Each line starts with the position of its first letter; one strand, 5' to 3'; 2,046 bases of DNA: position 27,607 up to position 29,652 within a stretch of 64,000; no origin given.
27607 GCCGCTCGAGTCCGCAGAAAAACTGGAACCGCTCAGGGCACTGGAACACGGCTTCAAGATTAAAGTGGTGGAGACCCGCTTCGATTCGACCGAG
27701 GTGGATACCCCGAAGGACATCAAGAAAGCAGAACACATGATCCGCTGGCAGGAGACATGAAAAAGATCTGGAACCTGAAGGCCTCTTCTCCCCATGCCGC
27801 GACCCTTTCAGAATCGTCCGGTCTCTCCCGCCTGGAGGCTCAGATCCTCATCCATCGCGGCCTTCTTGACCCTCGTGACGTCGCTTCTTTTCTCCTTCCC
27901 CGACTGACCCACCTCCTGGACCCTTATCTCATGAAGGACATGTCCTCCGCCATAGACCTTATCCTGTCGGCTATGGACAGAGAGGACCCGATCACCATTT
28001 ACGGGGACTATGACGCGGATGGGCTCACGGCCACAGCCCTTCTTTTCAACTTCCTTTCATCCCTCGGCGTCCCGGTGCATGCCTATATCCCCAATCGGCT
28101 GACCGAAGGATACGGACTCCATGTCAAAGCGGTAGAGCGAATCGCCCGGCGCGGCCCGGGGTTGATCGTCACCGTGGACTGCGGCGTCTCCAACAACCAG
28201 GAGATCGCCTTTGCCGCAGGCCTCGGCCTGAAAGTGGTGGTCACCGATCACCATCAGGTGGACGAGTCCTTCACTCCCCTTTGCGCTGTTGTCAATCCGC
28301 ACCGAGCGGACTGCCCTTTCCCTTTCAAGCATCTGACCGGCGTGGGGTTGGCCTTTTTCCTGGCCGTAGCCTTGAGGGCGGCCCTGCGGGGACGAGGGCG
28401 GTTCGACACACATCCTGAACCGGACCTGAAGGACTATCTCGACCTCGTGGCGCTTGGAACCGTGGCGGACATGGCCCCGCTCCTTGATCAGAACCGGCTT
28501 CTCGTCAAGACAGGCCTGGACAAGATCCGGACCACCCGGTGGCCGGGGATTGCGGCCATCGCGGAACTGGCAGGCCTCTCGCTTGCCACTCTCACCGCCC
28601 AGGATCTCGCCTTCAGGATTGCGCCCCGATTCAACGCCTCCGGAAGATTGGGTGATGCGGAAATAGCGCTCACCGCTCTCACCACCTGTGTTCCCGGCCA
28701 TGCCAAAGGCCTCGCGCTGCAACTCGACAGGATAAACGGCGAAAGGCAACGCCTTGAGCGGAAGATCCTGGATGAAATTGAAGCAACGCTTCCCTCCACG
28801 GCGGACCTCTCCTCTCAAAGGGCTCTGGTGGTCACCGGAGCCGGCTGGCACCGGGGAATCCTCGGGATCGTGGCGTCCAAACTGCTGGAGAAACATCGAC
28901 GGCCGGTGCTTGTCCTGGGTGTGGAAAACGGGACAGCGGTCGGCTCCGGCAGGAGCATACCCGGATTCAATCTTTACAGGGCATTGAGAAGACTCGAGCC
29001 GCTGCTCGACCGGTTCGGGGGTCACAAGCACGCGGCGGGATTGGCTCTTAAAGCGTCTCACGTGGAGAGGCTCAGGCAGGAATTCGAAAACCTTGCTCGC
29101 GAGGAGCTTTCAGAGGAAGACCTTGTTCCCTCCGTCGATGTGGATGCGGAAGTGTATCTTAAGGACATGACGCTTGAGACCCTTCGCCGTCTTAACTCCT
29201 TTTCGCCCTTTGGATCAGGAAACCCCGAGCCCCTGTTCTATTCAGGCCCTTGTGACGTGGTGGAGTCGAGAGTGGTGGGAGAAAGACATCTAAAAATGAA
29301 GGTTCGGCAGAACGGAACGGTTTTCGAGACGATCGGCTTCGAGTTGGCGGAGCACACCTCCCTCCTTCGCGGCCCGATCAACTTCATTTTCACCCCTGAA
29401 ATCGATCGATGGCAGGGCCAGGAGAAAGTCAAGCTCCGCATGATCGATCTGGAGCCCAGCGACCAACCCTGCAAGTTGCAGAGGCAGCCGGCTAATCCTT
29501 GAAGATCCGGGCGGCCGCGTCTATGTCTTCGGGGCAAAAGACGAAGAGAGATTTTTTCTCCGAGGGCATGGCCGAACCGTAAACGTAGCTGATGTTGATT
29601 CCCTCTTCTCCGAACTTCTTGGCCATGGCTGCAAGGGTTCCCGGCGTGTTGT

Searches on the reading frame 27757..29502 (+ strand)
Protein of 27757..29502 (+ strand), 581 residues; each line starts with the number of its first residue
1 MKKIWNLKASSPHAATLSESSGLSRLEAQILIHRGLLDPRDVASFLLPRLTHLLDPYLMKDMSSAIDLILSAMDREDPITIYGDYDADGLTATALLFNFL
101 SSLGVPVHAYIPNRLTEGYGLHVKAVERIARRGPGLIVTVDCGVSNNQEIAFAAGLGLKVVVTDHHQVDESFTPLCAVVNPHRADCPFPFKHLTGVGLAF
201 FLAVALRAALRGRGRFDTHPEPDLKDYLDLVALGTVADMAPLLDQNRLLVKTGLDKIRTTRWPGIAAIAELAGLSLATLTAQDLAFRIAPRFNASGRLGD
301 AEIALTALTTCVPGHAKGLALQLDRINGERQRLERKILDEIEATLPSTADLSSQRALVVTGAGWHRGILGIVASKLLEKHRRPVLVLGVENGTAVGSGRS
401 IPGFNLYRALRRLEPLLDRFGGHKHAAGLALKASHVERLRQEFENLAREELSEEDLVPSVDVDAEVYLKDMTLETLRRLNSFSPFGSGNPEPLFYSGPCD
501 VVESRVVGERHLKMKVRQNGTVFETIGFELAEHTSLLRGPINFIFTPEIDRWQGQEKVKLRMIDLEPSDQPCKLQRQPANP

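Call 9: search_protein_families(library=pfam, proteins=[window:27757-29502:+], max_evalue=0.00001)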
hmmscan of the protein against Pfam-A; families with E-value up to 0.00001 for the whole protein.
window:27757-29502:+ (581 aa): 3 families
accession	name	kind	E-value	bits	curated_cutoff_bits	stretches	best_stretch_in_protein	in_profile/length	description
PF17768.7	RecJ_OB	-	9.8e-26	90.4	27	1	462-564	1-107/107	RecJ OB domain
PF01368.27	DHH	-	3.5e-22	79.4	28.1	1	79-235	2-125/125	DHH family, N-terminal domain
PF02272.25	DHHA1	-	2.5e-16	60.4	25.9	1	356-448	4-101/102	DHHA1 domain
